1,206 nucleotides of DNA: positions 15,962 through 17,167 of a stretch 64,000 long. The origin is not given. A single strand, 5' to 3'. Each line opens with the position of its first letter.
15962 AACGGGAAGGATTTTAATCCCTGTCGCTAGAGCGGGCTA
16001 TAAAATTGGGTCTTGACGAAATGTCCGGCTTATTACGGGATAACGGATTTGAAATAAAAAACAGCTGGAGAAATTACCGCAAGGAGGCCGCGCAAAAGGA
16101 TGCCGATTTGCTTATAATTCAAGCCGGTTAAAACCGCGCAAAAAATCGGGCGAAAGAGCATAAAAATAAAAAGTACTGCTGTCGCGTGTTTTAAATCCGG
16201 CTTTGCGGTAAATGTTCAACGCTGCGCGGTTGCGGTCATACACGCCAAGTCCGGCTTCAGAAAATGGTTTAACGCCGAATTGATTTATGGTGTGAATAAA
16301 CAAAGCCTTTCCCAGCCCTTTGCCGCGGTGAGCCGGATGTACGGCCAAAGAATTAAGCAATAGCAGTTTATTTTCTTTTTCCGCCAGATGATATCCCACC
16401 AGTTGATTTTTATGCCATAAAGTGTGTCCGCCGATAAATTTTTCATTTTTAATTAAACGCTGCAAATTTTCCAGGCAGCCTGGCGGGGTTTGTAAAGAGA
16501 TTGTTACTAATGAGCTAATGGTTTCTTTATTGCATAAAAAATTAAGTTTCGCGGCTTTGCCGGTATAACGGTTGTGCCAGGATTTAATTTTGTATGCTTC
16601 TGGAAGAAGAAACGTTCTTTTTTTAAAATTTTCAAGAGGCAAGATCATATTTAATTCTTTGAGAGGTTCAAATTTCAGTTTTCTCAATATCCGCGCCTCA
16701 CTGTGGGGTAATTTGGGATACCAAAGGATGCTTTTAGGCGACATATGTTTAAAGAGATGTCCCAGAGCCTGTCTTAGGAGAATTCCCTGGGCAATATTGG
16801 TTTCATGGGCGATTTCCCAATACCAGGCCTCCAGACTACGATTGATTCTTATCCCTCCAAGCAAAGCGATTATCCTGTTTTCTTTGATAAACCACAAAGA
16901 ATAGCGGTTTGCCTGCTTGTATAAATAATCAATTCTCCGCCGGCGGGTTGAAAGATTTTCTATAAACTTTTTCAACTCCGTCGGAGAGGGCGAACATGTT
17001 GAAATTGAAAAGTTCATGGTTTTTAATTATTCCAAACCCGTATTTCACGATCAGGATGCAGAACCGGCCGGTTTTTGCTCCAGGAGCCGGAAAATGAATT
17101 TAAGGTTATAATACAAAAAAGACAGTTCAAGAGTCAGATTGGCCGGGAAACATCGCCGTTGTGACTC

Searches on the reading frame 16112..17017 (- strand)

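Call 79: search_protein_families(library=pfam, proteins=[window:16112-17017:-], max_evalue=0.001)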
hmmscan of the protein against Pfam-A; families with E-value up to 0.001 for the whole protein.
window:16112-17017:- (301 aa): 3 families
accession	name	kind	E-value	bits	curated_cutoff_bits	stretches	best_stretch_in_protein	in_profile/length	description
PF00583.31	Acetyltransf_1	-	1.8e-10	41.6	20.7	1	193-275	34-116/116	Acetyltransferase (GNAT) family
PF13508.13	Acetyltransf_7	-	8.7e-10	39.3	27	1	202-276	10-83/84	Acetyltransferase (GNAT) domain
PF13673.13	Acetyltransf_10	-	1e-07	32.4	23.6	1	198-280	34-112/128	Acetyltransferase (GNAT) domain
